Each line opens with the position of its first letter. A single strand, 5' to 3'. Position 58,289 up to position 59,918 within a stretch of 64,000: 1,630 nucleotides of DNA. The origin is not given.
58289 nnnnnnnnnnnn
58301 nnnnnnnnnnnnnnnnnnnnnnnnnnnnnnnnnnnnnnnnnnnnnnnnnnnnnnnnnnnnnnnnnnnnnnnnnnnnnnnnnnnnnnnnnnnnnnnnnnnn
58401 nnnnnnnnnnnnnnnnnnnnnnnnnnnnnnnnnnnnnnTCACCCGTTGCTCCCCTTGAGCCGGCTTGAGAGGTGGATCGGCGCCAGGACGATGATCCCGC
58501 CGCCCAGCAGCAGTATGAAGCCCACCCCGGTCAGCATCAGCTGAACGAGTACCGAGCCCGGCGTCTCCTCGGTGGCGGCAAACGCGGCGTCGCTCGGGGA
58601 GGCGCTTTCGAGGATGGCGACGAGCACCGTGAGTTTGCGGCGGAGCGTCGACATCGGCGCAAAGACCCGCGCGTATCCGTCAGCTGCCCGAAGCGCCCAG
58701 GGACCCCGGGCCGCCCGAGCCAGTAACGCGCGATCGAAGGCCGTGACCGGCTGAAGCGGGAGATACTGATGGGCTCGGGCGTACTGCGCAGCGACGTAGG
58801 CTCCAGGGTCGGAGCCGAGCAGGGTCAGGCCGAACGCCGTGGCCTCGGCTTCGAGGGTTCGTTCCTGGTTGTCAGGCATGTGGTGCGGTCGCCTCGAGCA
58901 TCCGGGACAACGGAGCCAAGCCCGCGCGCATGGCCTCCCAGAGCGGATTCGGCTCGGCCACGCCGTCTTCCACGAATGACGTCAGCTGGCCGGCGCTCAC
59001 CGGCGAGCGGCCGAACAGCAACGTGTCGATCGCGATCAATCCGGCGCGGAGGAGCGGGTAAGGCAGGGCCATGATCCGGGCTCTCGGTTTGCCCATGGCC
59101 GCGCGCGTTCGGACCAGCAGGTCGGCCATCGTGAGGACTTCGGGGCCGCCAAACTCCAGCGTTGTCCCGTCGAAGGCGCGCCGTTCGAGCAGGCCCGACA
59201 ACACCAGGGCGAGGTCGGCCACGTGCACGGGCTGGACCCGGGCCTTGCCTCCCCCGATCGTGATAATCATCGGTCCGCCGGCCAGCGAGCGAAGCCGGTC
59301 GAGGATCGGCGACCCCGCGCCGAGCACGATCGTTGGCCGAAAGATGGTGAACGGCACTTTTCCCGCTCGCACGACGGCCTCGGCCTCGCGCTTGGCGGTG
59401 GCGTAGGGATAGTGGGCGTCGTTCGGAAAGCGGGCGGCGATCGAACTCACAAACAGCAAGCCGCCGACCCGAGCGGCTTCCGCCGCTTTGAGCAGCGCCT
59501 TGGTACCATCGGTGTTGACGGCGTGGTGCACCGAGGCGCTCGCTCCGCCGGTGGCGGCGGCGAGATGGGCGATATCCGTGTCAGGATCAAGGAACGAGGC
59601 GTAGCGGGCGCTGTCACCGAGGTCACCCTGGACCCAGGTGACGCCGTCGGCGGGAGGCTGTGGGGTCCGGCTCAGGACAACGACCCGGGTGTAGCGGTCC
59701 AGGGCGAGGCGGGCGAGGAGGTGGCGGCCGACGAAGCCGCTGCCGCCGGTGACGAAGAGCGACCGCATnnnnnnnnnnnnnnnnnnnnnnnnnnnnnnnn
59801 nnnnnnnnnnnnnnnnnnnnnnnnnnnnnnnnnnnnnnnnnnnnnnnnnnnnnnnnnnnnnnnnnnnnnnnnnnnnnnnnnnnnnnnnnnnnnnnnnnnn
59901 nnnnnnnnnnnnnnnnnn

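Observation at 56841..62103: Five translationally coupled genes (polytopic membrane protein, GT2, SDR, small anchor, GMC flavoprotein): candidate lipid-linked sugar oxidation/reduction and transfer pathway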

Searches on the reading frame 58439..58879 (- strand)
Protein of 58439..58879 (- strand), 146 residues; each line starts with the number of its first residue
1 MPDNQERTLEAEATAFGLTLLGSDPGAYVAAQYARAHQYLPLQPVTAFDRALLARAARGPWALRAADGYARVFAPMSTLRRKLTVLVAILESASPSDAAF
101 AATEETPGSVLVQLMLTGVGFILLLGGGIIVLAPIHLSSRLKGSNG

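Call 3: search_protein_families(library=pfam, proteins=[window:58439-58879:-], max_evalue=0.01)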
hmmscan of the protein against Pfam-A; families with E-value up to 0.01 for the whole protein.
window:58439-58879:- (146 aa): 0 families

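Call 4: search_protein_families(library=ncbifam, proteins=[window:58439-58879:-], max_evalue=0.01)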
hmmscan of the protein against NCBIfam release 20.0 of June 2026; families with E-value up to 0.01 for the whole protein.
window:58439-58879:- (146 aa): 0 families

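Call 33: search_solved_structures(query=A2, max_evalue=10)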
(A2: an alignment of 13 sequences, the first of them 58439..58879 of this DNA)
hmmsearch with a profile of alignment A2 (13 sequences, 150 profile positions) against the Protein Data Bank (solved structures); distinct sequences matched with E-value up to 10: 7.
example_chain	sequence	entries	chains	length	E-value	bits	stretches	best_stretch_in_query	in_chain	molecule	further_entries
8eog_K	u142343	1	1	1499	0.26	14.3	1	71-145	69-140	Isoform 20 of Voltage-dependent L-type calcium channel subunit alpha-1C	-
8eoi_K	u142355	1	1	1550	0.28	14.2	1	71-145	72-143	Voltage-dependent L-type calcium channel subunit alpha-1C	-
8fd7_K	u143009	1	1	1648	0.3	14.1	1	71-145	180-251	Voltage-dependent L-type calcium channel subunit alpha-1C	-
8hlp_A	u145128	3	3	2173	0.45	13.5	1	71-145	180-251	Voltage-dependent L-type calcium channel subunit alpha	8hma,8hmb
8we6_A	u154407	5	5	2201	0.45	13.5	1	71-145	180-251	Voltage-dependent L-type calcium channel subunit alpha-1C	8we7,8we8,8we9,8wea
8fhs_A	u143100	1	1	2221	0.45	13.5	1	71-145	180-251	Voltage-dependent L-type calcium channel subunit alpha-1C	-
5t5h_P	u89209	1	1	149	0.65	13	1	9-64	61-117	40S ribosomal protein L14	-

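Call 34: search_protein_families(library=pfam, alignment_id=A2, max_evalue=1)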
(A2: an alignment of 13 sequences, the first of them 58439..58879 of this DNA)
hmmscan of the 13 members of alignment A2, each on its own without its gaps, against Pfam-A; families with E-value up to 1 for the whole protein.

A. member 1, window:58439-58879:- (146 aa): 0 families

B. families by the number of members that match (of 13 scanned): 2 families
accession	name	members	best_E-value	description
PF05350.17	GSK-3_bind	1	0.043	Glycogen synthase kinase-3 binding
PF24548.1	EF_EFCAB10_C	1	0.09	EFCAB10, C-terminal EF-hand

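Call 46: find_homologous_proteins(query=window:58439-58879:-, max_evalue=0.001)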
Query window:58439-58879:- (146 aa): 17 proteins with E <= 0.001 among 268 candidates.
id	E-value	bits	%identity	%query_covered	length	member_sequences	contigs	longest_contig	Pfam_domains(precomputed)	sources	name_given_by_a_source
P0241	1.5e-81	289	94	100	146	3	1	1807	-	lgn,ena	-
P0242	5.1e-60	219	75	99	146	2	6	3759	-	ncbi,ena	-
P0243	1.0e-57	212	73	100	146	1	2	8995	-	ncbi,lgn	-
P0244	1.4e-57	211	74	99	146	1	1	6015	-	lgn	-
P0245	3.2e-56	207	72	100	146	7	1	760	-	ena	-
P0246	4.6e-56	206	75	95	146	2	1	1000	-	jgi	jgi:hypothetical protein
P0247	1.2e-55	205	70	99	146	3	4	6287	-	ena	-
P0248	8.7e-55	202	73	94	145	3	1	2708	-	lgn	-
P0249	9.9e-54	199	70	97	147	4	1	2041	-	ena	-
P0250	1.3e-53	199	70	99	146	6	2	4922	-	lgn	-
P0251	1.3e-52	195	69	99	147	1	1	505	-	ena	-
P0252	1.6e-52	195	67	97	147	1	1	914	-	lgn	-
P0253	3.0e-49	184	68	95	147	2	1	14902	-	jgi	jgi:hypothetical protein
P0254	4.3e-44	168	62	98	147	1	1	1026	-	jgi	-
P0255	2.6e-37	146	57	99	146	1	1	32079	-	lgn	-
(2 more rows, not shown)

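Call 54: predict_structure(alignment_id=A4)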
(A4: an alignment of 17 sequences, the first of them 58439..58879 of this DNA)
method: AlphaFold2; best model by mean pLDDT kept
length: 146 residues; sequences in the alignment: 17
mean_pLDDT: 68.2   pTM: 0.55
mean pLDDT of the five models: 68.2, 58.6, 57.5, 53.4, 47.8
residues with pLDDT >= 90: 0; 70-90: 78; 50-70: 53; < 50: 15
segments of 3 or more residues with pLDDT < 50: 98-100, 102-105
pLDDT, mean of each block of 10 residues (from residue 1): 74 82 83 78 69 71 79 81 84 59 49 53 52 54 48
secondary structure, 60 per line:
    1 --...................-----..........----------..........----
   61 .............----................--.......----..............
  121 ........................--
elements in order: H3-21 H27-36 H47-56 H61-73 H78-93 H96-102 H107-144

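Call 56: search_protein_representatives(alignment_id=A4)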
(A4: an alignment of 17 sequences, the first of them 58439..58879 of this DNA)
Query: 17 sequences, 146 profile positions. Proteins with E-value up to 0.001 (for the whole library): 1298; up to 1e-10: 853; up to 1e-30: 6. The best 150 are listed.
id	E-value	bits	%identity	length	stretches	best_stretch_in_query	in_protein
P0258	5.1e-65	234.0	-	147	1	1-146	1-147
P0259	2.9e-44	166.6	-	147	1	2-144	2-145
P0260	1.0e-32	129.2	-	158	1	9-140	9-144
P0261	1.1e-32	129.1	-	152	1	8-141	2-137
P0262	9.5e-32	126.0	-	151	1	3-139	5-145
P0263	4.5e-31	123.8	-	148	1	5-142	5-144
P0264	1.4e-30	122.3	-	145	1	5-137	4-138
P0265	1.6e-30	122.1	-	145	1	1-144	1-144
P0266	3.5e-30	121.0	-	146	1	1-142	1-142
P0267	3.5e-30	121.0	-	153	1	1-140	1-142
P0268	1.8e-29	118.7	-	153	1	6-145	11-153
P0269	3.5e-29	117.7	-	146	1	6-142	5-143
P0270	1.0e-28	116.2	-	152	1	5-142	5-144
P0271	1.5e-28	115.7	-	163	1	1-143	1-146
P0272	1.5e-28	115.6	-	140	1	8-143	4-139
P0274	3.3e-28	114.5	-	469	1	4-143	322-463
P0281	2.1e-27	111.9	-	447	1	8-137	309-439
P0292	6.4e-27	110.4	-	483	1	6-141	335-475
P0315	6.7e-26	107.1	-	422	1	7-142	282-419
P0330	2.1e-25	105.5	-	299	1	1-142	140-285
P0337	3.0e-25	104.9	-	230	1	6-144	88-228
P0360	1.4e-24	102.8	-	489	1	6-141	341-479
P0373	3.8e-24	101.4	-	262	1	8-144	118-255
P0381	5.1e-24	101.0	-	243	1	2-136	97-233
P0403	1.2e-23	99.8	-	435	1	5-97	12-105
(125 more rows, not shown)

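Call 57: search_protein_families(library=pfam, proteins=[P0274, P0281, P0315, P0360, P0403, P0330, P0373, P0381, P0337, P0292], max_evalue=0.001)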
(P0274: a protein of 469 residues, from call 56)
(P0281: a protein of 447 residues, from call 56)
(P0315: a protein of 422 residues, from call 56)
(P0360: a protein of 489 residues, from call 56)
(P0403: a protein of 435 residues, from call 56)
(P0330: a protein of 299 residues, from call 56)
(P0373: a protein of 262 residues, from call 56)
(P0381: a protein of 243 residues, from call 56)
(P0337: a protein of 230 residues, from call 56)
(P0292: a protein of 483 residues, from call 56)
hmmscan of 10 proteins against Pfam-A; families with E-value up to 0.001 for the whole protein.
P0274 (469 aa): 9 families
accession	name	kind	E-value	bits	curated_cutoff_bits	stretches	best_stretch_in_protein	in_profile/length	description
PF01370.27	Epimerase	-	1.6e-26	93.6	20.9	1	22-223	2-236/240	NAD dependent epimerase/dehydratase family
PF13460.12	NAD_binding_10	-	5.1e-24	85.6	27.2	1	25-169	1-147/184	NAD(P)H-binding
PF01073.25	3Beta_HSD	-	2.1e-18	66.8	22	1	23-188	2-203/280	3-beta hydroxysteroid dehydrogenase/isomerase family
PF07993.18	NAD_binding_4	-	3.3e-16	59.6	20.1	2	83-133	89-141/258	Male sterility protein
PF05368.20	NmrA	-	3.6e-11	43.6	27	1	23-217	7-206/298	NmrA-like family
PF04321.23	RmlD_sub_bind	-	2.2e-09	37.3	27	1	21-218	3-201/287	RmlD substrate binding domain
PF16363.11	GDP_Man_Dehyd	-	2.8e-07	30.7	27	1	22-129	1-129/332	GDP-mannose 4,6 dehydratase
PF02719.21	Polysacc_synt_2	-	9.6e-07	28.7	20.2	1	22-129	2-128/293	Polysaccharide biosynthesis protein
PF08659.16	KR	-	0.0004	20.8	22.6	0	100-148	107-155/180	KR domain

P0281 (447 aa): 7 families
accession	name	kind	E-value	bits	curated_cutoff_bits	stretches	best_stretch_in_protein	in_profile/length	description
PF01370.27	Epimerase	-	2.5e-26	93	20.9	1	5-211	1-240/240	NAD dependent epimerase/dehydratase family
PF13460.12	NAD_binding_10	-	1.1e-24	87.8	27.2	1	9-198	1-181/184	NAD(P)H-binding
PF01073.25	3Beta_HSD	-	1e-17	64.6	22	1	7-195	2-226/280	3-beta hydroxysteroid dehydrogenase/isomerase family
PF04321.23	RmlD_sub_bind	-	1.2e-11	44.6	27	1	5-113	3-101/287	RmlD substrate binding domain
PF07993.18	NAD_binding_4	-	2.8e-11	43.5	20.1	2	125-201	176-252/258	Male sterility protein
PF05368.20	NmrA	-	6.6e-08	32.9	27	1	5-197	5-202/298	NmrA-like family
PF16363.11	GDP_Man_Dehyd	-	4.2e-06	26.9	27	1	6-113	1-129/332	GDP-mannose 4,6 dehydratase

P0315 (422 aa): 7 families
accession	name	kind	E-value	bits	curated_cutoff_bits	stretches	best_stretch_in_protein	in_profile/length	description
PF01370.27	Epimerase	-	6.8e-23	81.8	20.9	1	6-195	1-238/240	NAD dependent epimerase/dehydratase family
PF13460.12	NAD_binding_10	-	7.3e-16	59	27.2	1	39-141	47-149/184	NAD(P)H-binding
PF01073.25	3Beta_HSD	-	1e-14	54.7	22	1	39-184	53-229/280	3-beta hydroxysteroid dehydrogenase/isomerase family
PF04321.23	RmlD_sub_bind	-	7e-13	48.7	27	1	5-189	2-202/287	RmlD substrate binding domain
PF07993.18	NAD_binding_4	-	8.2e-11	42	20.1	1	42-102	78-139/258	Male sterility protein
PF05368.20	NmrA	-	9.1e-05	22.6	27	0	44-208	61-227/298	NmrA-like family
PF16363.11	GDP_Man_Dehyd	-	0.00036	20.6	27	0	53-136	76-177/332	GDP-mannose 4,6 dehydratase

P0360 (489 aa): 8 families
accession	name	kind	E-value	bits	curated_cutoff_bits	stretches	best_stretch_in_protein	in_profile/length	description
PF01370.27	Epimerase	-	5.8e-23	82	20.9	1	29-227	1-228/240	NAD dependent epimerase/dehydratase family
PF13460.12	NAD_binding_10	-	5.9e-20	72.4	27.2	1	33-178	1-146/184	NAD(P)H-binding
PF07993.18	NAD_binding_4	-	1.3e-15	57.7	20.1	2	31-145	1-142/258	Male sterility protein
PF01073.25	3Beta_HSD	-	8.3e-13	48.4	22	1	31-149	2-126/280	3-beta hydroxysteroid dehydrogenase/isomerase family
PF04321.23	RmlD_sub_bind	-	1.3e-07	31.5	27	1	28-183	2-156/287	RmlD substrate binding domain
PF16363.11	GDP_Man_Dehyd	-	2e-07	31.3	27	1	30-139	1-129/332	GDP-mannose 4,6 dehydratase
PF02719.21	Polysacc_synt_2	-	6.3e-07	29.3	20.2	1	29-179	1-172/293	Polysaccharide biosynthesis protein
PF05368.20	NmrA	-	1.2e-05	25.6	27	1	27-178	3-153/298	NmrA-like family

P0403 (435 aa): 0 families

P0330 (299 aa): 0 families

P0373 (262 aa): 0 families

P0381 (243 aa): 0 families

P0337 (230 aa): 0 families

P0292 (483 aa): 9 families
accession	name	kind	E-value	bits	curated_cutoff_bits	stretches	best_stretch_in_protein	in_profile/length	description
PF01370.27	Epimerase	-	4.8e-27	95.3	20.9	1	29-235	1-239/240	NAD dependent epimerase/dehydratase family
PF13460.12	NAD_binding_10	-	1.1e-23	84.4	27.2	1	33-224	1-182/184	NAD(P)H-binding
PF07993.18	NAD_binding_4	-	1.6e-19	70.6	20.1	2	83-201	80-231/258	Male sterility protein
PF01073.25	3Beta_HSD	-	5.1e-17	62.2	22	1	30-159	1-154/280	3-beta hydroxysteroid dehydrogenase/isomerase family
PF04321.23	RmlD_sub_bind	-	1.7e-10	40.9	27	1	28-182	2-156/287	RmlD substrate binding domain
PF05368.20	NmrA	-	2.1e-09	37.8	27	1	28-178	4-154/298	NmrA-like family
PF16363.11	GDP_Man_Dehyd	-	2e-08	34.5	27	1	30-138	1-129/332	GDP-mannose 4,6 dehydratase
PF02719.21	Polysacc_synt_2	-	2e-06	27.7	20.2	1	29-142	1-132/293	Polysaccharide biosynthesis protein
PF08659.16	KR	-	0.00038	20.9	22.6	0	27-154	1-152/180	KR domain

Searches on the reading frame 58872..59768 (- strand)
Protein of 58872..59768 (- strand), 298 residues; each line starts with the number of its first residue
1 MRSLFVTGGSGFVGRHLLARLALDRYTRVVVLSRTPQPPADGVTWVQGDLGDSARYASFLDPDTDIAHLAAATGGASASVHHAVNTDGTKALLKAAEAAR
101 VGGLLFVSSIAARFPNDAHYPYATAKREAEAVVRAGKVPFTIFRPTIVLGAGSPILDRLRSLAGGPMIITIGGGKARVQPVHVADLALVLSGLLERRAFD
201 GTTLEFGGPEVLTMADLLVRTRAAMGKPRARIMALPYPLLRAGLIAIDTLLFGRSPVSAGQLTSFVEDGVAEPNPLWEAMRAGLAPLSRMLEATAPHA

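Call 3: search_protein_families(library=pfam, proteins=[window:58872-59768:-], max_evalue=0.01)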
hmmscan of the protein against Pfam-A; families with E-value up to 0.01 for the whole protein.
window:58872-59768:- (298 aa): 9 families
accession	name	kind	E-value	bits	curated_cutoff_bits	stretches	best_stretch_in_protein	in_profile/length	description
PF01370.27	Epimerase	-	1.8e-20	73.8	20.9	1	5-196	2-227/240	NAD dependent epimerase/dehydratase family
PF13460.12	NAD_binding_10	-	3.1e-16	60.2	27.2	1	8-147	1-145/184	NAD(P)H-binding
PF07993.18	NAD_binding_4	-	1.7e-11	44.2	20.1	1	118-178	173-235/258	Male sterility protein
PF01073.25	3Beta_HSD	-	7.3e-10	38.8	22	1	6-121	2-128/280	3-beta hydroxysteroid dehydrogenase/isomerase family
PF04321.23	RmlD_sub_bind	-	8.9e-06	25.4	27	1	4-199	3-202/287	RmlD substrate binding domain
PF08659.16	KR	-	2.3e-05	24.8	22.6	0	5-45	4-44/180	KR domain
PF16363.11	GDP_Man_Dehyd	-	8.6e-05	22.6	27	1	5-101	1-118/332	GDP-mannose 4,6 dehydratase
PF06613.17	KorB_C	-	0.0016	18.8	25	1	20-52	11-42/59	KorB C-terminal beta-barrel domain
PF00106.31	adh_short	-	0.0047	16.9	26.6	0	88-132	115-159/195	short chain dehydrogenase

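Call 4: search_protein_families(library=ncbifam, proteins=[window:58872-59768:-], max_evalue=0.01)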
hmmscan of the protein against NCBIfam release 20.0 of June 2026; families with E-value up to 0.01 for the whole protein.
window:58872-59768:- (298 aa): 19 families
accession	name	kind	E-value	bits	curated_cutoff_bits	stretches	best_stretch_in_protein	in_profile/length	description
NF005539.0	PRK07201.1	equivalog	1.2e-15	57.4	549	1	4-229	3-270/657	SDR family oxidoreductase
NF042422.1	oxyalk_red_OleD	equivalog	4.2e-13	49.4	580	1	4-187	3-208/329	2-alkyl-3-oxoalkanoate reductase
TIGR03466.1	HpnA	hypoth_equivalog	8.7e-11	41.3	367.65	1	4-112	3-116/327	hopanoid-associated sugar epimerase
NF004520.0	PRK05865.1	equivalog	1e-09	36.9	1509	1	4-231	3-204/854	sugar epimerase family protein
TIGR01777.1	yfcH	hypoth_equivalog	2.2e-09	37.3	207.35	2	137-244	154-258/292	TIGR01777 family oxidoreductase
NF050030.1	thlkprotThyD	equivalog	2e-08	33.8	400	1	129-228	155-253/305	thylakoid membrane protein ThyD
NF042423.1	oxyalk_red_Shew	equivalog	1.7e-07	30.6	580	1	3-114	10-123/331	2-alkyl-3-oxoalkanoate reductase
TIGR01746.1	Thioester-redct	subfamily_domain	1e-06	28.3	213.35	0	4-35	2-34/371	thioester reductase domain-containing protein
NF043036.1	ErythonDh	equivalog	5.7e-06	25.7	325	1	4-112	3-128/321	D-erythronate dehydrogenase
NF047837.1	UDPAcbARedWbcJ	equivalog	9.3e-05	21.5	500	1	4-150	3-135/372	UDP-2-acetamido-2,6-beta-L-arabino-hexul-4-ose reductase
TIGR01179.1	galE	equivalog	9.5e-05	21.4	262.3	1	4-123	2-134/332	UDP-glucose 4-epimerase GalE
NF009466.0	PRK12826.1-2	subfamily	0.00053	19.5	222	0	89-127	121-159/248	3-oxoacyl-ACP reductase FabG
NF038078.1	NRPS_MxcG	equivalog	0.00054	17.3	2300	0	2-35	1083-1116/1442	myxochelin non-ribosomal peptide synthetase MxcG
NF037940.1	PKS_MbtD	equivalog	0.0012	16.9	1150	1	4-104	655-763/978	mycobactin polyketide synthase MbtD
NF041293.1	G6PDh_Azf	equivalog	0.0017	17.8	400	1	3-112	4-118/252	NAD-dependent glucose-6-phosphate dehydrogenase Azf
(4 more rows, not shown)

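Call 13: search_solved_structures(query=window:58872-59768:-, max_evalue=0.001)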
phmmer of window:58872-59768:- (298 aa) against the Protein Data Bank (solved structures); distinct sequences matched with E-value up to 0.001: 25.
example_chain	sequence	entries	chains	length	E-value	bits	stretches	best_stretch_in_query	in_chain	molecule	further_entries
9g83_P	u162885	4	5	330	1.6e-13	54.1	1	5-250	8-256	NAD-dependent epimerase/dehydratase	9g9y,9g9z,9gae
7ar7_P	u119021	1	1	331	4.9e-11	46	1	6-246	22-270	NADH dehydrogenase [ubiquinone] 1 alpha subcomplex subunit 9, mitochondrial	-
6x89_A9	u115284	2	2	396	6.9e-11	45.5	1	115-244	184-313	NADH dehydrogenase [ubiquinone] 1 alpha subcomplex subunit 9, mitochondrial isoform X1 | NDUA9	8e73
7a23_T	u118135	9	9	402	8.8e-11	45.1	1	6-245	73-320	39kDa | NADH dehydrogenase [ubiquinone] 1 alpha subcomplex subunit 9, mitochondrial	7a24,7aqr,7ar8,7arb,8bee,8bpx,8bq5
6wjb_A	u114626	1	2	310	5.6e-08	35.9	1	4-121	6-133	NAD-dependent epimerase/dehydratase family protein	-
6wj9_A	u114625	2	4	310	1.3e-07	34.7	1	4-117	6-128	NAD-dependent epimerase/dehydratase family protein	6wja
7zm7_E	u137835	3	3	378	2.2e-06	30.7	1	82-274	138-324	NADH dehydrogenase (Ubiquinone)-like protein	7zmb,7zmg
9f5x_P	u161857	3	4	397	2.5e-06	30.5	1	83-221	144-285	Putative NADH:ubiquinone oxidoreductase 39 kDa subunit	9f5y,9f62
9iho_P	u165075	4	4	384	4.9e-06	29.6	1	6-203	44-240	NUEM (39 kDa) subunit of mitochondrial NADH:ubiquinone oxidoreductase (Complex I)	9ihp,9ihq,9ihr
4twr_A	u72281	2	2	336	5.8e-06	29.3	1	3-112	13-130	NAD binding site:NAD-dependent epimerase/dehydratase:UDP-glucose 4-epimerase | UDP-glucose 4-epimerase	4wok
7b0n_P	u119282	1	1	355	1.5e-05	28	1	6-242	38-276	Epimerase domain-containing protein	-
6gcs_E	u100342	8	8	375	1.7e-05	27.8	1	6-243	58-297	NUEM SUBUNIT | Subunit NUEM of NADH:Ubiquinone Oxidoreductase (Complex I) | NADH-ubiquinone oxidoreductase 40 kDa subunit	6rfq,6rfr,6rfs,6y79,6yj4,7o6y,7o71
7v2d_J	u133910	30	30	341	2.1e-05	27.5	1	91-239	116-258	NADH dehydrogenase [ubiquinone] 1 alpha subcomplex subunit 9, mitochondrial | NADH dehydrogenase ubiquinone 1 alpha subcomplex subunit 9, mitochondrial | NADH:u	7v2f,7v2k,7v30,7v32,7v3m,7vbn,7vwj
7w2k_J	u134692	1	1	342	2.1e-05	27.5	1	91-239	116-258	NADH:ubiquinone oxidoreductase subunit A9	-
7v2c_J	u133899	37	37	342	2.1e-05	27.5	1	91-239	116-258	NADH dehydrogenase [ubiquinone] 1 alpha subcomplex subunit 9, mitochondrial | NADH dehydrogenase ubiquinone 1 alpha subcomplex subunit 9, mitochondrial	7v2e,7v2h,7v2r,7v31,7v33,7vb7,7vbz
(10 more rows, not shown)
